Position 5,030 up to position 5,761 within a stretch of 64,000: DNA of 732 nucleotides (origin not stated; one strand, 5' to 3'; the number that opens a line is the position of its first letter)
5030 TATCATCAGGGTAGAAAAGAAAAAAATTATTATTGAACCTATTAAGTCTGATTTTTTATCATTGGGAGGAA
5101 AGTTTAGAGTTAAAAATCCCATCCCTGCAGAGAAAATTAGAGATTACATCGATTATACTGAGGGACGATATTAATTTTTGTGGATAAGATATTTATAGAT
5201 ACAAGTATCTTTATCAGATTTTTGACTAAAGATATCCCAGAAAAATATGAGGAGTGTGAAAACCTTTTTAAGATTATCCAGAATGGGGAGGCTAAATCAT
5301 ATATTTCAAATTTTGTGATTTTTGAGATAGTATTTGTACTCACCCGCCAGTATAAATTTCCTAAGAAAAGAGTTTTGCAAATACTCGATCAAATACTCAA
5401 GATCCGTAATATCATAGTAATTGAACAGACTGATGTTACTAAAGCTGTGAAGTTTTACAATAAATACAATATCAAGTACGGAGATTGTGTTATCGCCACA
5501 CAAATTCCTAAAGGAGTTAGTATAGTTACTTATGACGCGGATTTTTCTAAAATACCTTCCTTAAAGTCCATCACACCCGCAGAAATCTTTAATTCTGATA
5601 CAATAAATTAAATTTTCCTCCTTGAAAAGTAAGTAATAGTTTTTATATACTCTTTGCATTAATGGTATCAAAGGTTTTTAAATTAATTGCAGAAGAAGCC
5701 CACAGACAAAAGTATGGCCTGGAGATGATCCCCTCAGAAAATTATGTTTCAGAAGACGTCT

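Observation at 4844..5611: VapBC cassette inserted directly after dnaX and bracketed by a 33-nt duplication of the dnaX 3' end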

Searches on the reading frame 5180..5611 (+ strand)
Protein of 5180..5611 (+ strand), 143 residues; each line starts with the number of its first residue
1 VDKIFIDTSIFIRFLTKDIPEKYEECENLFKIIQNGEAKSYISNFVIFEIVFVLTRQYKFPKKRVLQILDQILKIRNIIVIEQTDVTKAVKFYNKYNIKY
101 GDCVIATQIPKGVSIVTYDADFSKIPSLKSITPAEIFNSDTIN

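Call 5: search_protein_families(library=pfam, proteins=[window:5180-5611:+], max_evalue=0.01)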
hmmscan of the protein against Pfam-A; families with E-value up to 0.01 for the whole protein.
window:5180-5611:+ (143 aa): 3 families
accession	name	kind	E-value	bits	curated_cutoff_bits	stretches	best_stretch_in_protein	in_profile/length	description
PF01850.27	PIN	-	1.8e-14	54.8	23.6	1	4-126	1-118/120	PIN domain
PF13470.12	PIN_3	-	3.4e-05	25.1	27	1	3-85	1-80/115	PIN domain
PF16289.11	PIN_12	-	0.0046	17.8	32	1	4-61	1-56/172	PIN domain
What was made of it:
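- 5180..5611 (+): vapC toxin (143 aa, PIN-domain RNase). The PIN domain ends near residue 131. Residues 134-143 are the dnaX-derived tail. Pfam PIN E=1.8e-14, residues 4-126 (call 5).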

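Call 6: find_homologous_proteins(query=window:5180-5608:+)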
Query window:5180-5608:+ (143 aa): 45 proteins with E <= 0.001 among 56 candidates.
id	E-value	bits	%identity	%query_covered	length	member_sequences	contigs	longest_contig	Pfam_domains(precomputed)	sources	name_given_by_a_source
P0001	6.8e-85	300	100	100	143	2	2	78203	PF01850.28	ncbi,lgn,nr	ncbi:PIN domain-containing protein [Candidatus Daviesbacteria bacterium]|nr:PIN domain-containing pr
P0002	1.5e-69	250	81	100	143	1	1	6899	PF01850.28,PF13470.13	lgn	-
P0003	2.3e-68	246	80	100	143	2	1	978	PF01850.28,PF13470.13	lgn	-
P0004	5.9e-68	245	77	100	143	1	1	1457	PF01850.28,PF13470.13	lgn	-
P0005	7.4e-67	241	81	95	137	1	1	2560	PF01850.28,PF13470.13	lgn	-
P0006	3.8e-66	239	79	99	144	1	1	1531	PF01850.28,PF13470.13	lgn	-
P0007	8.6e-65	235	73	100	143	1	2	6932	PF01850.28,PF13470.13,PF16289.12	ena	-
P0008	3.1e-64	233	76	95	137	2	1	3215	PF01850.28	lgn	-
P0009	3.2e-64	233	76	99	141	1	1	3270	PF01850.28,PF13470.13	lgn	-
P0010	6.9e-61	222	75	95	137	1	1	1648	PF01850.28,PF13470.13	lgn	-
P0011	1.5e-60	221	74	95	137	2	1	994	PF01850.28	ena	-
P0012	7.2e-55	202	65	99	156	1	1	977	PF01850.28,PF13470.13,PF16289.12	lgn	-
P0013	4.2e-54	200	66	99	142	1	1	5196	PF01850.28,PF13470.13,PF16289.12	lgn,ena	-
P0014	5.6e-53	196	66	94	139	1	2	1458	PF01850.28,PF13470.13,PF16289.12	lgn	-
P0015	2.1e-51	191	63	99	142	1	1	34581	PF01850.28,PF13470.13,PF16289.12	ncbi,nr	ncbi:MAG: PIN domain-containing protein [Candidatus Daviesbacteria bacterium]|nr:PIN domain-containi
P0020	1.6e-50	188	61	99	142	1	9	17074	PF01850.28,PF13470.13,PF16289.12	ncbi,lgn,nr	ncbi:PIN domain-containing protein [Candidatus Daviesbacteria bacterium]|nr:PIN domain-containing pr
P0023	5.0e-49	184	58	99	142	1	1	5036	PF01850.28,PF13470.13,PF16289.12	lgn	-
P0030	2.4e-45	172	58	99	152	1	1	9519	PF01850.28,PF13470.13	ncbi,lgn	-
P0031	2.0e-44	169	59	99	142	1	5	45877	PF01850.28,PF13470.13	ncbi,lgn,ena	ncbi:MAG: type II toxin-antitoxin system VapC family toxin [Patescibacteria group bacterium]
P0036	6.8e-42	161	56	97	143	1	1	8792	PF01850.28,PF13470.13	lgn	-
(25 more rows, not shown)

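Call 7: find_encoding_contigs(protein=window:5180-5608:+, flank=6000, max_places=10)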
Protein window:5180-5608:+ (143 aa): 2 contigs read that carry it; 2 places shown.
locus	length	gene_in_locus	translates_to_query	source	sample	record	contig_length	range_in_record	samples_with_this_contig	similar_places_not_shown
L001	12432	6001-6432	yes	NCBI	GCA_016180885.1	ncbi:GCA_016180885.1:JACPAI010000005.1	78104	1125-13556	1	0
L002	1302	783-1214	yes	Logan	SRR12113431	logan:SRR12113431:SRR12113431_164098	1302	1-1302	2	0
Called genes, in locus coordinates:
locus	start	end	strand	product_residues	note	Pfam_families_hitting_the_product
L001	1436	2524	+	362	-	PF05697:Trigger_N, PF05698:Trigger_C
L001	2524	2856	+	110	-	PF11969:DcpS_C, PF01230:HIT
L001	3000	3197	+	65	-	PF01165:Ribosomal_S21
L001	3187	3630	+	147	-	PF09424:YqeY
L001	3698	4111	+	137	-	PF02130:YbeY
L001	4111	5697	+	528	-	PF05496:RuvB_N (faint), PF06068:TIP49 (faint), PF13177:DNA_pol3_delta2, PF00004:AAA, PF07728:AAA_5 (weak), PF13401:AAA_22 (weak), PF22608:DNAX_ATPase_lid, PF12169:DNA_pol3_gamma3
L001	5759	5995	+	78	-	PF04014:MazE_antitoxin (weak)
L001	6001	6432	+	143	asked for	PF01850:PIN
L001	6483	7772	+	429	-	PF00464:SHMT, PF00155:Aminotran_1_2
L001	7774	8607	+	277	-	PF00763:THF_DHG_CYH, PF01488:Shikimate_DH (faint), PF02882:THF_DHG_CYH_C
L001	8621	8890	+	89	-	PF02575:YbaB_DNA_bd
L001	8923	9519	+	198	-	PF14520:HHH_5 (faint), PF21176:RecR_HhH, PF02132:RecR_ZnF (weak), PF13662:Toprim_4, PF01751:Toprim, PF21175:RecR_C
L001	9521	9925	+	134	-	-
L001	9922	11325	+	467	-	PF01406:tRNA-synt_1e, PF01921:tRNA-synt_1f (faint), PF00133:tRNA-synt_1 (faint), PF09334:tRNA-synt_1g, PF09190:DALR_2 (weak), PF23493:CysS_C (weak)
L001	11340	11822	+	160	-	PF12844:HTH_19 (weak), PF13560:HTH_31, PF01381:HTH_3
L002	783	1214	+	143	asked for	PF01850:PIN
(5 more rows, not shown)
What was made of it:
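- Daviesbacteria (calls 6, 7).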

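Call 9: find_encoding_contigs(protein=P0015, flank=5000, max_places=4)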
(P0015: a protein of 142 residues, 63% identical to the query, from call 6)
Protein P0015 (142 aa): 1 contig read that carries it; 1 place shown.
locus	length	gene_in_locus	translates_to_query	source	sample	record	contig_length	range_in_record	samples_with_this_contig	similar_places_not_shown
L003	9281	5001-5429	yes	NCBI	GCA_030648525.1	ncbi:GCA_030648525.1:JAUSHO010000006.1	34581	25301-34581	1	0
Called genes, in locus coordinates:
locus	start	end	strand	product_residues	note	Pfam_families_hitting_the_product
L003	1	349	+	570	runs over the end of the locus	PF00587:tRNA-synt_2b, PF04073:tRNA_edit, PF03129:HGTP_anticodon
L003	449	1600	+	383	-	PF05697:Trigger_N, PF05698:Trigger_C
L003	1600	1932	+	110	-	PF11969:DcpS_C, PF01230:HIT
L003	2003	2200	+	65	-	PF01165:Ribosomal_S21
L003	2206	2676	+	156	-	PF09424:YqeY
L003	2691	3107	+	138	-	PF02130:YbeY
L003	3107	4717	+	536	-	PF05496:RuvB_N (faint), PF06068:TIP49 (faint), PF13177:DNA_pol3_delta2, PF00004:AAA, PF13401:AAA_22 (weak), PF22608:DNAX_ATPase_lid, PF12169:DNA_pol3_gamma3, PF20964:DnaX_C (weak), +1 more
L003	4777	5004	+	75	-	PF04014:MazE_antitoxin (weak)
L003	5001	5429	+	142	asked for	PF01850:PIN, PF13470:PIN_3 (weak), PF16289:PIN_12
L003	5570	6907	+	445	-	PF00464:SHMT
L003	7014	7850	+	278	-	PF00763:THF_DHG_CYH, PF02882:THF_DHG_CYH_C, PF01488:Shikimate_DH (faint)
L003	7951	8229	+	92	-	PF02575:YbaB_DNA_bd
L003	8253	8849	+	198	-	PF21176:RecR_HhH, PF02132:RecR_ZnF (weak), PF13662:Toprim_4, PF01751:Toprim, PF21175:RecR_C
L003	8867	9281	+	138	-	?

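Call 10: find_encoding_contigs(protein=P0020, flank=5000, max_places=4)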
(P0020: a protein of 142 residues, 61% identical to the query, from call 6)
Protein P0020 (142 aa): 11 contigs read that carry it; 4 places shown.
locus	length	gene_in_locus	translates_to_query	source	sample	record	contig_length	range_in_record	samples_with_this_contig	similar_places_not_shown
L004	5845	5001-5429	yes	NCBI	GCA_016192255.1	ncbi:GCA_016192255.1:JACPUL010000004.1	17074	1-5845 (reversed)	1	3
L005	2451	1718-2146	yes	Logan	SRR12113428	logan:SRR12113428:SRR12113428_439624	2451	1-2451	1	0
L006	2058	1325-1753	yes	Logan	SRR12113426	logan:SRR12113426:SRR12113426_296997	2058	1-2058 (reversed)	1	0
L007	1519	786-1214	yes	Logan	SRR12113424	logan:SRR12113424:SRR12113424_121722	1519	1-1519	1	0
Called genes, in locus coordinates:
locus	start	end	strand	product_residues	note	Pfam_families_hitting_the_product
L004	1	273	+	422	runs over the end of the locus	PF00587:tRNA-synt_2b, PF03129:HGTP_anticodon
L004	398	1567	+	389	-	PF05697:Trigger_N, PF05698:Trigger_C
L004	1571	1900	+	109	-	PF11969:DcpS_C, PF01230:HIT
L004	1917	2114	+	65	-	PF01165:Ribosomal_S21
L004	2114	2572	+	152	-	PF09424:YqeY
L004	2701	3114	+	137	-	PF02130:YbeY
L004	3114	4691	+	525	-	PF05496:RuvB_N (faint), PF13177:DNA_pol3_delta2, PF00004:AAA, PF07728:AAA_5, PF13401:AAA_22 (weak), PF22608:DNAX_ATPase_lid, PF12169:DNA_pol3_gamma3, PF20964:DnaX_C (weak)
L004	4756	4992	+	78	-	-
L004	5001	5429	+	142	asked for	PF01850:PIN, PF13470:PIN_3, PF16289:PIN_12 (weak)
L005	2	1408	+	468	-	?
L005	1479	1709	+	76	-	-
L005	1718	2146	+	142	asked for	PF01850:PIN, PF13470:PIN_3, PF16289:PIN_12 (weak)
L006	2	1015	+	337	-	?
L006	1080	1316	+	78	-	-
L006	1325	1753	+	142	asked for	PF01850:PIN, PF13470:PIN_3, PF16289:PIN_12 (weak)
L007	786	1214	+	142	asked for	PF01850:PIN, PF13470:PIN_3, PF16289:PIN_12 (weak)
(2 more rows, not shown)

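Call 11: find_encoding_contigs(protein=P0031, flank=5000, max_places=4)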
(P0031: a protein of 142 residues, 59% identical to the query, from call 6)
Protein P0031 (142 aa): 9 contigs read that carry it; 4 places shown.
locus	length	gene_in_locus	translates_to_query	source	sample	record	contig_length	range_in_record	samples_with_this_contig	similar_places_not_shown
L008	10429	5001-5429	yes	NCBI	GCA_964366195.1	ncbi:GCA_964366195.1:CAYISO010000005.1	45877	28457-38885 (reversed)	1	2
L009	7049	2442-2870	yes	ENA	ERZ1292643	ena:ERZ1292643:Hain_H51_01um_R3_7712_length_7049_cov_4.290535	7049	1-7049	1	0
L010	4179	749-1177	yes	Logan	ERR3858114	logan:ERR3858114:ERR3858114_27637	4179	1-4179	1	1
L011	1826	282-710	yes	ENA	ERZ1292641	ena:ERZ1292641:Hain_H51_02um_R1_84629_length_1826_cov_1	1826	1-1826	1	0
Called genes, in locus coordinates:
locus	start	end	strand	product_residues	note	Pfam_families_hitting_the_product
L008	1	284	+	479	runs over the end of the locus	PF00587:tRNA-synt_2b, PF03129:HGTP_anticodon, PF09180:ProRS-C_1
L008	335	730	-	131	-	-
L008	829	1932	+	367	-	PF05697:Trigger_N, PF05698:Trigger_C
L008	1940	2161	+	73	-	PF01165:Ribosomal_S21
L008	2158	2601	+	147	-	PF09424:YqeY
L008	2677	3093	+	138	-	PF02130:YbeY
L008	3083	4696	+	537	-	PF04851:ResIII (faint), PF13177:DNA_pol3_delta2, PF00004:AAA, PF07728:AAA_5, PF13401:AAA_22 (weak), PF22608:DNAX_ATPase_lid, PF12169:DNA_pol3_gamma3, PF20964:DnaX_C, +2 more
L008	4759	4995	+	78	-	-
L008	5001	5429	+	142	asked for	PF01850:PIN, PF13470:PIN_3 (weak)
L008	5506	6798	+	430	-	PF00464:SHMT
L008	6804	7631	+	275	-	PF00763:THF_DHG_CYH, PF02882:THF_DHG_CYH_C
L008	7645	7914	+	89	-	PF02575:YbaB_DNA_bd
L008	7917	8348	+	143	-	-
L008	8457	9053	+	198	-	PF21176:RecR_HhH, PF02132:RecR_ZnF (weak), PF13662:Toprim_4, PF01751:Toprim, PF21175:RecR_C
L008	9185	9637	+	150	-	-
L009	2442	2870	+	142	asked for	PF01850:PIN, PF13470:PIN_3 (weak)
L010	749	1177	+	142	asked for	PF01850:PIN, PF13470:PIN_3 (weak)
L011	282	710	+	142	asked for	PF01850:PIN, PF13470:PIN_3 (weak)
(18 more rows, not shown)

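Call 17: find_related_loci(query=A1, collection=metagenome_contigs, flank=3500)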
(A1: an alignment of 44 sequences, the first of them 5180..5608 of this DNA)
Query A1 (143 aa) in metagenome_contigs; peptide patterns used: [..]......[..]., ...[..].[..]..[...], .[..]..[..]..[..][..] (x = any residue, [..] = any of these).
600 stretches matched a pattern (row limit reached: there are more); 40 encode a relative of the query (tblastn E <= 1e-3); 40 distinct loci.
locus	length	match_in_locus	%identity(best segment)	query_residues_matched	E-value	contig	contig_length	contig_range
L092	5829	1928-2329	58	3-136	8e-51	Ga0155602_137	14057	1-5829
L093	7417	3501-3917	59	5-143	7e-50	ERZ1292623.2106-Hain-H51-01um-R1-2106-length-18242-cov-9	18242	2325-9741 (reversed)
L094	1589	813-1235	55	3-143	2e-51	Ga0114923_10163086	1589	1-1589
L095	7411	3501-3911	53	1-137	2e-47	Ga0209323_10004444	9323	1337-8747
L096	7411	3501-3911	53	1-137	2e-47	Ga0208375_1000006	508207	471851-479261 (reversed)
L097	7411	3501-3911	53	1-137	2e-47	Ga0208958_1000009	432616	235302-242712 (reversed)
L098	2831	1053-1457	51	1-135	5e-46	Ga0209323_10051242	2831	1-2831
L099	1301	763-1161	49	3-135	4e-47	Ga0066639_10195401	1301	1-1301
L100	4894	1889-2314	51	2-143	1e-45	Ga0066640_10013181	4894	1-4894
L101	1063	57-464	51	1-136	3e-47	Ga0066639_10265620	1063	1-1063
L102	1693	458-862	51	2-136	1e-45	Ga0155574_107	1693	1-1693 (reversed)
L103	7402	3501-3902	57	3-136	5e-45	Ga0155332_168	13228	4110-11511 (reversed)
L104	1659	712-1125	51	1-138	4e-45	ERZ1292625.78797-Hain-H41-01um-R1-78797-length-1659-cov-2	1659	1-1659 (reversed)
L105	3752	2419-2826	51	1-136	2e-44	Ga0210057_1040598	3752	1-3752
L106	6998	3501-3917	47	1-139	2e-42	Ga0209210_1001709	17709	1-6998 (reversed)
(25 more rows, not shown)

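Call 19: find_encoding_contigs(protein=P0005, flank=4000, max_places=3)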
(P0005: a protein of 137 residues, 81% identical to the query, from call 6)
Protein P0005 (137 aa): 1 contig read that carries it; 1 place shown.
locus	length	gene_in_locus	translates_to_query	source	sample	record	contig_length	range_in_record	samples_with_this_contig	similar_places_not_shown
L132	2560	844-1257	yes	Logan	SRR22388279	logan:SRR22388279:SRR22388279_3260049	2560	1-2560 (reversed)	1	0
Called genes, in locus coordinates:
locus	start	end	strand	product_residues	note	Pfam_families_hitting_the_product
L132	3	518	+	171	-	?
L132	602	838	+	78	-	-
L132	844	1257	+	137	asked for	PF01850:PIN, PF13470:PIN_3 (weak)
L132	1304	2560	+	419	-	?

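Call 20: find_encoding_contigs(protein=P0008, flank=4000, max_places=3)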
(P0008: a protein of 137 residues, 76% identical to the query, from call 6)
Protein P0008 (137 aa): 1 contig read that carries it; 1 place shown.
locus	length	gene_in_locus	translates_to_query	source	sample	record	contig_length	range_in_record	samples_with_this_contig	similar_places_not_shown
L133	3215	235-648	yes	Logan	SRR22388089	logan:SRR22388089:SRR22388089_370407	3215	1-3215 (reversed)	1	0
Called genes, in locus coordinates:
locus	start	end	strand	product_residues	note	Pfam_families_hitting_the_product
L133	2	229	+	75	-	?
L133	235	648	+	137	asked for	PF01850:PIN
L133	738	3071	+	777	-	PF07588:DUF1554 (weak)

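Call 21: find_encoding_contigs(protein=P0002, flank=5000, max_places=3)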
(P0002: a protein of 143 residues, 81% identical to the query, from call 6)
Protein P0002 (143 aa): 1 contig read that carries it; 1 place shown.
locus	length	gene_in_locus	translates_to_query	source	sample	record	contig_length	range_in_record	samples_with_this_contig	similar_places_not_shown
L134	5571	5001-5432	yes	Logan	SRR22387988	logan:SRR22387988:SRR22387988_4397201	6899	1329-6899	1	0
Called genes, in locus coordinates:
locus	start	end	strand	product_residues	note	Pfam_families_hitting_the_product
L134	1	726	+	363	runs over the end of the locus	PF05697:Trigger_N, PF05698:Trigger_C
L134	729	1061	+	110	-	PF11969:DcpS_C, PF01230:HIT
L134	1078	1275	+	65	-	PF01165:Ribosomal_S21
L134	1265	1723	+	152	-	PF09424:YqeY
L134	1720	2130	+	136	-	PF02130:YbeY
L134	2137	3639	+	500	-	PF13177:DNA_pol3_delta2, PF00004:AAA, PF07728:AAA_5, PF13401:AAA_22, PF13604:AAA_30 (weak), PF22608:DNAX_ATPase_lid, PF12169:DNA_pol3_gamma3, PF20964:DnaX_C (weak), +2 more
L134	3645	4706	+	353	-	PF13365:Trypsin_2, PF00089:Trypsin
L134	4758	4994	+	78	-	-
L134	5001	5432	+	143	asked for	PF01850:PIN, PF13470:PIN_3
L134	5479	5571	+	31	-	?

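Call 22: find_encoding_contigs(protein=P0007, flank=5000, max_places=3)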
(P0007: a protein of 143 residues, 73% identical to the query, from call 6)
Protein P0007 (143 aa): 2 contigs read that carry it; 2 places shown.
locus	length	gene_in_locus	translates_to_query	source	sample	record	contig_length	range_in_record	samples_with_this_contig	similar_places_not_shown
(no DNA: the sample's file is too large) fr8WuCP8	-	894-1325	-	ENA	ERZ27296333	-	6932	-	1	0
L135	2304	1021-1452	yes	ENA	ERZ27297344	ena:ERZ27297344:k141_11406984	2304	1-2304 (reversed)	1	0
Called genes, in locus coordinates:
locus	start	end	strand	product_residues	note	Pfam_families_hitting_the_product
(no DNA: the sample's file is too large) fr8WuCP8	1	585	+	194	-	?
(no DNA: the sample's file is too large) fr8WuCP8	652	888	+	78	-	-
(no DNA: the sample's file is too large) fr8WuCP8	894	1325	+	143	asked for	PF01850:PIN, PF13470:PIN_3 (weak), PF16289:PIN_12 (faint)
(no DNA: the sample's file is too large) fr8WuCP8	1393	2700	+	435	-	PF00464:SHMT, PF00155:Aminotran_1_2 (weak)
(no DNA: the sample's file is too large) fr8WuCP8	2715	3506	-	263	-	-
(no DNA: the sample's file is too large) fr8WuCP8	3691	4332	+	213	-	-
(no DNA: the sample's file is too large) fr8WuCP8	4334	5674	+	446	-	-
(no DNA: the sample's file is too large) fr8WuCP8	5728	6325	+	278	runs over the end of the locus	PF00763:THF_DHG_CYH, PF02882:THF_DHG_CYH_C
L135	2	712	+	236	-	?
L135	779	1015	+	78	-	-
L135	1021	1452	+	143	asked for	PF01850:PIN, PF13470:PIN_3 (weak), PF16289:PIN_12 (faint)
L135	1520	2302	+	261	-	?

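Call 25: find_encoding_contigs(protein=P0030, flank=5000, max_places=3)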
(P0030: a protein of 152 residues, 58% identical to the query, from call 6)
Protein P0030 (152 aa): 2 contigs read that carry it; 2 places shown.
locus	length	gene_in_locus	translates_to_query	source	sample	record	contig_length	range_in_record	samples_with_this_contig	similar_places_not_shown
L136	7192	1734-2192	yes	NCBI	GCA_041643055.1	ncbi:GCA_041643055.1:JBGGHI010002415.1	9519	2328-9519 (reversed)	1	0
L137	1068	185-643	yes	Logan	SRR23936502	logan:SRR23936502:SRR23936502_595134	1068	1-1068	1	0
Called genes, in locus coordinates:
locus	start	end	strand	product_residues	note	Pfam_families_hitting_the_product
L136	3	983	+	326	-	?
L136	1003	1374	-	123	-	-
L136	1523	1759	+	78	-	PF04014:MazE_antitoxin (faint)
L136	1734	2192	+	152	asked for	PF01850:PIN, PF13470:PIN_3 (weak)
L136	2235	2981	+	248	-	-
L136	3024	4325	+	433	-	PF00464:SHMT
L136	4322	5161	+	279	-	PF00763:THF_DHG_CYH, PF02882:THF_DHG_CYH_C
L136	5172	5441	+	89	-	PF02575:YbaB_DNA_bd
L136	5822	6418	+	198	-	PF14520:HHH_5 (faint), PF21176:RecR_HhH, PF02132:RecR_ZnF (weak), PF13662:Toprim_4, PF01751:Toprim, PF21175:RecR_C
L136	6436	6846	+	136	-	-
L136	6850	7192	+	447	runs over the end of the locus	PF01406:tRNA-synt_1e, PF09334:tRNA-synt_1g (weak)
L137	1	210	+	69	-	?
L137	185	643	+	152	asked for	PF01850:PIN, PF13470:PIN_3 (weak)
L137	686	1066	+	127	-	?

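Call 26: find_encoding_contigs(protein=P0013, flank=5000, max_places=3)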
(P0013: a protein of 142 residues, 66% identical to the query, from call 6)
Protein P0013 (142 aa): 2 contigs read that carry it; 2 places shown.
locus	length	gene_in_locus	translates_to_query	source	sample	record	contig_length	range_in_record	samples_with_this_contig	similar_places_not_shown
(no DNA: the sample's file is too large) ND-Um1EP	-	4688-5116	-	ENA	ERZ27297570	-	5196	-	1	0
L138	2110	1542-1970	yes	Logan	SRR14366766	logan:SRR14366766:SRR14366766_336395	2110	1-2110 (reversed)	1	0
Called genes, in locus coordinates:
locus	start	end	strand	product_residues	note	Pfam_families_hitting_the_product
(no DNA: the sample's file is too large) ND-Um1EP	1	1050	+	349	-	?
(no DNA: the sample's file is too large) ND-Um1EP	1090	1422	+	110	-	PF11969:DcpS_C, PF01230:HIT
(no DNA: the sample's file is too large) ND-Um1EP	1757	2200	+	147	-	PF09424:YqeY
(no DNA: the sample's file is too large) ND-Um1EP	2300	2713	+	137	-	PF02130:YbeY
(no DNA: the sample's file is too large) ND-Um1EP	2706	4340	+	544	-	PF05496:RuvB_N (faint), PF13177:DNA_pol3_delta2 (weak), PF13401:AAA_22 (weak), PF13177:DNA_pol3_delta2, PF00004:AAA (weak), PF22608:DNAX_ATPase_lid, PF12169:DNA_pol3_gamma3, PF20964:DnaX_C (weak), +1 more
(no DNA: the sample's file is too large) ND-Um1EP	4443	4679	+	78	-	PF04014:MazE_antitoxin (weak)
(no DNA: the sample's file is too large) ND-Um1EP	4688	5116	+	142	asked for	PF01850:PIN, PF13470:PIN_3 (weak), PF16289:PIN_12 (weak)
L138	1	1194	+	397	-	?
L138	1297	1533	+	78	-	PF04014:MazE_antitoxin (weak)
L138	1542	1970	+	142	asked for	PF01850:PIN, PF13470:PIN_3 (weak), PF16289:PIN_12 (weak)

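Call 27: find_encoding_contigs(protein=P0036, flank=5000, max_places=3)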
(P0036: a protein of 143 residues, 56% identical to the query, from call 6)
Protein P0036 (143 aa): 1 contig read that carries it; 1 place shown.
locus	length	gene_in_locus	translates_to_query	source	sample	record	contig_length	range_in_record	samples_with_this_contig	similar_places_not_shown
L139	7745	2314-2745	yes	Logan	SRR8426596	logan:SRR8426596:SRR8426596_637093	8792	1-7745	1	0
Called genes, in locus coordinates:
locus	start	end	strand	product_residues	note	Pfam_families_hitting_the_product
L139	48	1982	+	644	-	-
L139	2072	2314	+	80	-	-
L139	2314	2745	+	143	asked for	PF01850:PIN, PF13470:PIN_3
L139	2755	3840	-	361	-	-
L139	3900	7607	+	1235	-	-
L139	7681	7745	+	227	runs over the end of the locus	PF01797:Y1_Tnp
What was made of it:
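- Tried and rejected: The repeat is not palindromic, 33 nt is too long for a target-site duplication, and a Y1 transposase was seen only 5 kb from one unrelated tail-less cassette (L139, call 27).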

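Call 34: find_related_loci(query=A1, collection=viral_contigs, flank=4000)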
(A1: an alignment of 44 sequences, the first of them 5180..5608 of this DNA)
Query A1 (143 aa) in viral_contigs; peptide patterns used: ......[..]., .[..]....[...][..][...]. (x = any residue, [..] = any of these).
123 stretches matched a pattern, but none encodes a relative of the query by tblastn (E <= 1e-3).
